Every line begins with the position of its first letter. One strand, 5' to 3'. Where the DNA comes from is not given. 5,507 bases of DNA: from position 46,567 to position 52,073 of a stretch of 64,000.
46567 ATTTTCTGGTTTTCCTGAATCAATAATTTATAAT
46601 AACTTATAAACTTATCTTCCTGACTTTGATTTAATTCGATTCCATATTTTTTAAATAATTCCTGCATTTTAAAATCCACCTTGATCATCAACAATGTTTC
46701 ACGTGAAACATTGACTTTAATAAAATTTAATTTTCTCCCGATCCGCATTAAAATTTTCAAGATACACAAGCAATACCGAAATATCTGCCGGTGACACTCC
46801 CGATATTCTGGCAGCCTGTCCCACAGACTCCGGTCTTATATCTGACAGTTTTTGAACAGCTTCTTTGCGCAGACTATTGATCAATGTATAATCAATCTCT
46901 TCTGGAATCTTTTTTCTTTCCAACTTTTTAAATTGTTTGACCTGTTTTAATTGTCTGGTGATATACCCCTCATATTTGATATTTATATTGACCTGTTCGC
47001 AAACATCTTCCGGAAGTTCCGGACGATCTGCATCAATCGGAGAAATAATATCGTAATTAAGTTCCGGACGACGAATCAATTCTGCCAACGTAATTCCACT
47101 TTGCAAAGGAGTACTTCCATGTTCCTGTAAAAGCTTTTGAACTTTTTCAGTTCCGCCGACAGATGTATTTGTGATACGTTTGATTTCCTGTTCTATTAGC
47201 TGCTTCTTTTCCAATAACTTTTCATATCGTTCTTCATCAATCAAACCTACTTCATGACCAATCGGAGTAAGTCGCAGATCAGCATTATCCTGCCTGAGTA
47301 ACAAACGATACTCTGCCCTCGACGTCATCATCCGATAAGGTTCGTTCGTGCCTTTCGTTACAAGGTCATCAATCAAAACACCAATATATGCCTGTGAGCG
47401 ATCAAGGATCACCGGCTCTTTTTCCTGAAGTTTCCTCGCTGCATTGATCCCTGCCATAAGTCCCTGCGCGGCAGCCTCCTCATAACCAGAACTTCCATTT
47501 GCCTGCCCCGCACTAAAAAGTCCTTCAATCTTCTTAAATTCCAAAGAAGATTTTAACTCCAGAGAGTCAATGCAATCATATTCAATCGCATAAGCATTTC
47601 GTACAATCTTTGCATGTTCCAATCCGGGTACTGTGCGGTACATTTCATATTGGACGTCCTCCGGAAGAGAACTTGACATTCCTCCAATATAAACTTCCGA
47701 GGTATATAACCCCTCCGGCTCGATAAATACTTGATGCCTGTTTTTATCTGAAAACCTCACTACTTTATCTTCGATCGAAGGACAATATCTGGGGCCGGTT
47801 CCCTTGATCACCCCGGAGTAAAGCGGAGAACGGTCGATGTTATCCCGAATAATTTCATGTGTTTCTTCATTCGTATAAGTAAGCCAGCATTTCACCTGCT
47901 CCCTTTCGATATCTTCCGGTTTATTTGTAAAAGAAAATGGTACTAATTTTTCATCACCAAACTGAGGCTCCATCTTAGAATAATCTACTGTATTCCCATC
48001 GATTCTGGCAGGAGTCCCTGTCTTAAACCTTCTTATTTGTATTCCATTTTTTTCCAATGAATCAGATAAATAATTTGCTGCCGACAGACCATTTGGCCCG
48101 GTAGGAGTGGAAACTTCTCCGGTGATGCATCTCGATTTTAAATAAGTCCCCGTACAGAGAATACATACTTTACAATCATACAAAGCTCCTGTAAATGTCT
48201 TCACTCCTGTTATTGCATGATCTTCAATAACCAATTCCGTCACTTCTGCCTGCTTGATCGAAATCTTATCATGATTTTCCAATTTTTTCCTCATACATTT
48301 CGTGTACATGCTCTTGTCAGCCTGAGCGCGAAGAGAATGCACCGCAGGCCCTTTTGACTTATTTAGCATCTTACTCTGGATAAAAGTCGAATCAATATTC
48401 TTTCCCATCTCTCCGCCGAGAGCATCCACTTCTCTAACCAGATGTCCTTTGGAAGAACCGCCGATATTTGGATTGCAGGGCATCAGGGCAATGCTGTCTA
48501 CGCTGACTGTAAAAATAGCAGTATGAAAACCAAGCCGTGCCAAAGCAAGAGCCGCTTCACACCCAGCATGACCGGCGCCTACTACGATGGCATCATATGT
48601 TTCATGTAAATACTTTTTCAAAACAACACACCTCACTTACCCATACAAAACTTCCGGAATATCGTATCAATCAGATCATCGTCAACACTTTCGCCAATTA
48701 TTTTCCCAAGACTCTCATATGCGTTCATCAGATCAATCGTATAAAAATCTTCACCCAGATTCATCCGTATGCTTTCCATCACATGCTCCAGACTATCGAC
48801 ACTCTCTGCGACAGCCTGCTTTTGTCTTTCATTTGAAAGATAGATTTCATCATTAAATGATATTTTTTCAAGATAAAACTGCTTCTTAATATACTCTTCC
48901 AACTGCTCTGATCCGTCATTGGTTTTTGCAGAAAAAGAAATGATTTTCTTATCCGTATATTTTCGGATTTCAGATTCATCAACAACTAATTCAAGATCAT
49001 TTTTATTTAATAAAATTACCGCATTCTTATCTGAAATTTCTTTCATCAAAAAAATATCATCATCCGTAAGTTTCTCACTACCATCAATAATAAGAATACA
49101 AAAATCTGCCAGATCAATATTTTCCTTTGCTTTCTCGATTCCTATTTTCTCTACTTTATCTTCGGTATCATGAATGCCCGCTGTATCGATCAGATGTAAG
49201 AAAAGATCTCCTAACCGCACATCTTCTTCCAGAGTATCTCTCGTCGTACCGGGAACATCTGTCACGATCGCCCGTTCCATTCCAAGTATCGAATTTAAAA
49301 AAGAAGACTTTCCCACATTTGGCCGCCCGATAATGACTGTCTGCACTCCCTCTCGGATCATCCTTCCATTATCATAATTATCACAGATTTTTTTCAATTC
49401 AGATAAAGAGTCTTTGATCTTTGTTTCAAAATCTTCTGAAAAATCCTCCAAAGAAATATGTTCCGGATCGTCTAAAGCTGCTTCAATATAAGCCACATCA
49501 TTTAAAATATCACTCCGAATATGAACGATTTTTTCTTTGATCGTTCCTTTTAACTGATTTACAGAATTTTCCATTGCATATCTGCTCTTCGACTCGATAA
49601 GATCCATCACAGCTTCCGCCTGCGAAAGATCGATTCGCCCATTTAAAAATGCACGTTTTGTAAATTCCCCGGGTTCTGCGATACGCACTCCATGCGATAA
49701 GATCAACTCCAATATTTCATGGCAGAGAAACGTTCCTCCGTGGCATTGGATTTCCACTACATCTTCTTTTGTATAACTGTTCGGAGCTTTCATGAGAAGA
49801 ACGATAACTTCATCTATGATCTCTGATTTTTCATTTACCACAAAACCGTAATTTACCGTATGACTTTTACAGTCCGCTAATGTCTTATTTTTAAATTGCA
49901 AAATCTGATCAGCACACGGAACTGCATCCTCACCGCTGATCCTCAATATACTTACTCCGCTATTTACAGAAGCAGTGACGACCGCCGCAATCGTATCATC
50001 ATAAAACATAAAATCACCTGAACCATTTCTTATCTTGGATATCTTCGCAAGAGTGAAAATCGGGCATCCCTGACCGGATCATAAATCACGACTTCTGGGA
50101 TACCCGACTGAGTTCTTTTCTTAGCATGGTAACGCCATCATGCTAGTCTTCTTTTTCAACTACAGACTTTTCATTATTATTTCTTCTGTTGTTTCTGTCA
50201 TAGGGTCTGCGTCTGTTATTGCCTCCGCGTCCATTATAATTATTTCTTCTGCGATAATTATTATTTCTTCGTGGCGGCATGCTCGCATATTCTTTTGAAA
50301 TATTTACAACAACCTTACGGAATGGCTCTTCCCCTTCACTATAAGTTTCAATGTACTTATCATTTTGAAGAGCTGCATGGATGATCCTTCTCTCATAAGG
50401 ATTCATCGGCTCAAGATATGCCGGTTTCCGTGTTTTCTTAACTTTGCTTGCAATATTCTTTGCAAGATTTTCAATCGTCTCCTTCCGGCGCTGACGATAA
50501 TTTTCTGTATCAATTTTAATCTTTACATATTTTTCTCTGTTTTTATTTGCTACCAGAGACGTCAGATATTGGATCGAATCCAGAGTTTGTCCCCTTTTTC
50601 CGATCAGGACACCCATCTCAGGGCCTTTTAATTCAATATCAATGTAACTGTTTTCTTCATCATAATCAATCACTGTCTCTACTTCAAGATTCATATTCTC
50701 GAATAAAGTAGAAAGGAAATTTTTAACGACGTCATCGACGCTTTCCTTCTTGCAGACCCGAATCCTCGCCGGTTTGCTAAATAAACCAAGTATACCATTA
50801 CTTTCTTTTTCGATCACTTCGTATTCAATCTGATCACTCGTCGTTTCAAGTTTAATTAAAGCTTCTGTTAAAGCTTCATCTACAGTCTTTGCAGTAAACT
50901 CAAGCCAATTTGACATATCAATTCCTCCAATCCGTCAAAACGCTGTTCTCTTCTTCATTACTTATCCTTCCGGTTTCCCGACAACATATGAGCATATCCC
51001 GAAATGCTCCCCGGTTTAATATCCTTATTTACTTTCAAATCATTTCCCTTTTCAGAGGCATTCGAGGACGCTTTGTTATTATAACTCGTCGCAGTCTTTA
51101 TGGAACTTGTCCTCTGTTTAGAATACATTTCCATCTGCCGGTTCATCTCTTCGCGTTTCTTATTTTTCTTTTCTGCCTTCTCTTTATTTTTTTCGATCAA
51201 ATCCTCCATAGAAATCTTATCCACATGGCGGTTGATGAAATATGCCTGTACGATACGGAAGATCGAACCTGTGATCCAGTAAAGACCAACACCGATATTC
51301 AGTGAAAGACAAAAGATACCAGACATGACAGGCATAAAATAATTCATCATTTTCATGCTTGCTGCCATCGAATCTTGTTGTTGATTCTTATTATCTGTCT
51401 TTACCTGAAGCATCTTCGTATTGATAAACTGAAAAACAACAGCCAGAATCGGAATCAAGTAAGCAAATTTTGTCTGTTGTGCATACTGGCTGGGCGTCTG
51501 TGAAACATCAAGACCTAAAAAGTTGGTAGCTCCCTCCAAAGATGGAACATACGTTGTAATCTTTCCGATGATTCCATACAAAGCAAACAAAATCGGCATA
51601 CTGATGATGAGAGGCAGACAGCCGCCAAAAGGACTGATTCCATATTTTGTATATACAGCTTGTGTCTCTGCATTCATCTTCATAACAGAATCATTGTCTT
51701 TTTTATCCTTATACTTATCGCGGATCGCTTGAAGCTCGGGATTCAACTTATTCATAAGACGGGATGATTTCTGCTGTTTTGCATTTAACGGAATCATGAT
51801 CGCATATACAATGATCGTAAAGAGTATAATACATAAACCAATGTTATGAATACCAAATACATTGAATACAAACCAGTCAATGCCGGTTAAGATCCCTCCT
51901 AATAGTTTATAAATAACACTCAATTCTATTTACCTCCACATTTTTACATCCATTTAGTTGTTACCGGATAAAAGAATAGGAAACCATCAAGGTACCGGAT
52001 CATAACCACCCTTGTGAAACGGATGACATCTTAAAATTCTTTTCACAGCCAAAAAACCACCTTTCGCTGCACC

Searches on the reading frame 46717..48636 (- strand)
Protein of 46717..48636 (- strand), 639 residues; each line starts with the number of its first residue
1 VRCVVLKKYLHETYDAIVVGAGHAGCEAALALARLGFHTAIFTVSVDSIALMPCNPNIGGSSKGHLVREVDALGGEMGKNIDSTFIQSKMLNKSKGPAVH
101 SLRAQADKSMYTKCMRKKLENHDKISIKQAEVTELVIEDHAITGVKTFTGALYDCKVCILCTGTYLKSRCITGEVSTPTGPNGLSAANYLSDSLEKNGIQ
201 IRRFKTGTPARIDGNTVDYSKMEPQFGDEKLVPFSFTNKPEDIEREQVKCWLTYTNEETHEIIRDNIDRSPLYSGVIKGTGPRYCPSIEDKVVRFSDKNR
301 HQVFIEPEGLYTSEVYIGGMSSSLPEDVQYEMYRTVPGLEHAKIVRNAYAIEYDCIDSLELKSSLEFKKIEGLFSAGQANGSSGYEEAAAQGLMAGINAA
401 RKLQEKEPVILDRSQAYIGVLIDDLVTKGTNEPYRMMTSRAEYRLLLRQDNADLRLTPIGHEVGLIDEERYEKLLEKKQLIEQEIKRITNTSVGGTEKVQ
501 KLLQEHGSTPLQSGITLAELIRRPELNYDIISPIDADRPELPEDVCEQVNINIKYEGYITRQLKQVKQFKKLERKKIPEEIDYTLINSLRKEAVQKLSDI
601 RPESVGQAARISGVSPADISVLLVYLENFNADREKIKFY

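Call 26: search_protein_families(library=pfam, max_evalue=0.001, proteins=[window:46717-48636:-])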
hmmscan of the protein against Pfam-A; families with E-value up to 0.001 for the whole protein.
window:46717-48636:- (639 aa): 5 families
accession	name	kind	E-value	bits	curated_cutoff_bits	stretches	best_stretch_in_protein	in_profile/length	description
PF01134.28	GIDA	-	2.7e-162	540.7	22.1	1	15-407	1-391/391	Glucose inhibited division protein A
PF21680.2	GIDA_C_1st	-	9.4e-29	100.5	24.7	1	468-562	1-95/96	tRNA modifying enzyme MnmG/GidA C-terminal helical domain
PF13932.14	SAM_GIDA_C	-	1.1e-25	89.6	27.1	1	567-623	1-57/57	tRNA modifying enzyme MnmG/GidA C-terminal helical bundle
PF07992.20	Pyr_redox_2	-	5.8e-07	29.7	26.1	0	14-43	1-30/291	Pyridine nucleotide-disulphide oxidoreductase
PF01266.30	DAO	-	2.3e-05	24.5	27.9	0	98-167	137-207/353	FAD dependent oxidoreductase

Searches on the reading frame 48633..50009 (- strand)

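Call 72: search_protein_families(library=pfam, max_evalue=0.001, proteins=[window:48633-50009:-])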
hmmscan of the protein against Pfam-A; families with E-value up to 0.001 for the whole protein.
window:48633-50009:- (458 aa): 7 families
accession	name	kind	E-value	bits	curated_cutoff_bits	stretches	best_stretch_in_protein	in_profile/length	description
PF12631.12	MnmE_helical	-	4.3e-57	194.1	40.1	1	128-455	1-211/211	MnmE helical domain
PF10396.14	TrmE_N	-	6.5e-42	142.9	29.8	1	6-125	1-117/117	GTP-binding protein TrmE N-terminus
PF01926.29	MMR_HSR1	-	7.7e-25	87.7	21.9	1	224-336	2-113/113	50S ribosome-binding GTPase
PF02421.24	FeoB_N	-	9.5e-11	41.9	27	1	224-373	3-155/156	Ferrous iron transport protein B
PF04548.22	AIG1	-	4.3e-06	26.6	27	1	224-431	3-201/212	AIG1 family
PF00350.29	Dynamin_N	-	1.1e-05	26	27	0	225-255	2-32/168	Dynamin family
PF03193.22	RsgA_GTPase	-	1.6e-05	25.3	30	0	222-252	107-137/174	RsgA GTPase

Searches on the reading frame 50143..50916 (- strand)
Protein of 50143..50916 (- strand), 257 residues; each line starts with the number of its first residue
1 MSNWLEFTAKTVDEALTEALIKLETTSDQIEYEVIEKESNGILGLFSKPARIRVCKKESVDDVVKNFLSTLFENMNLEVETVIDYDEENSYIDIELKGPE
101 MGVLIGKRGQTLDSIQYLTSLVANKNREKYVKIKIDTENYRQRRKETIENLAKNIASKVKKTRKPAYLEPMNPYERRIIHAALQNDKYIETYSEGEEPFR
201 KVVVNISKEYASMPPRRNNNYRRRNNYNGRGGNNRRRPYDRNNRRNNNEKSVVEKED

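Call 72: search_protein_families(library=pfam, max_evalue=0.001, proteins=[window:50143-50916:-])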
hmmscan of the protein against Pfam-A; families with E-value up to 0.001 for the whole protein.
window:50143-50916:- (257 aa): 3 families
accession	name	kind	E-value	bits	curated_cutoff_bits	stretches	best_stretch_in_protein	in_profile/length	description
PF01424.28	R3H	-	1.4e-22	79.9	26.8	1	146-204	1-58/60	R3H domain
PF14804.11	Jag_N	-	6.9e-21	74.9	25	1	7-55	1-49/50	Jag N-terminus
PF13083.13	KH_KhpA-B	-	5.9e-19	68.2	32.1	1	62-135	2-73/73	KhpA/KhpB, KH domain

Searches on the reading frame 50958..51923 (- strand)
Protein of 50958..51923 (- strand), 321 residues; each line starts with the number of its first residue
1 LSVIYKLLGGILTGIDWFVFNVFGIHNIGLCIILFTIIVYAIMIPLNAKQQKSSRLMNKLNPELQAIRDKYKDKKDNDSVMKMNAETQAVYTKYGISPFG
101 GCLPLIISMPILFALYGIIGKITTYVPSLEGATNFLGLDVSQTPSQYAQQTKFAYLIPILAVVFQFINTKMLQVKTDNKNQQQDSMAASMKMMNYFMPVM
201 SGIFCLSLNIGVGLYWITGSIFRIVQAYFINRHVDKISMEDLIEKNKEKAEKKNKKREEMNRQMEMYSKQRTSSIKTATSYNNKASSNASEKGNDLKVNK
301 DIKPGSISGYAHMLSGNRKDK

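Call 72: search_protein_families(library=pfam, max_evalue=0.001, proteins=[window:50958-51923:-])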
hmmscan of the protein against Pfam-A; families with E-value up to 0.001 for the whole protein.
window:50958-51923:- (321 aa): 2 families
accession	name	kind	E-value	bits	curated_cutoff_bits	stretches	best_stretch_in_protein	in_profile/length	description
PF02096.25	60KD_IMP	-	9.3e-49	166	35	1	29-232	2-163/163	60Kd inner membrane protein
PF19579.4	FtsL_2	-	6.6e-05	23.2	24.6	1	31-96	19-84/100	Bacteriodetes cell division protein (FtsL-like)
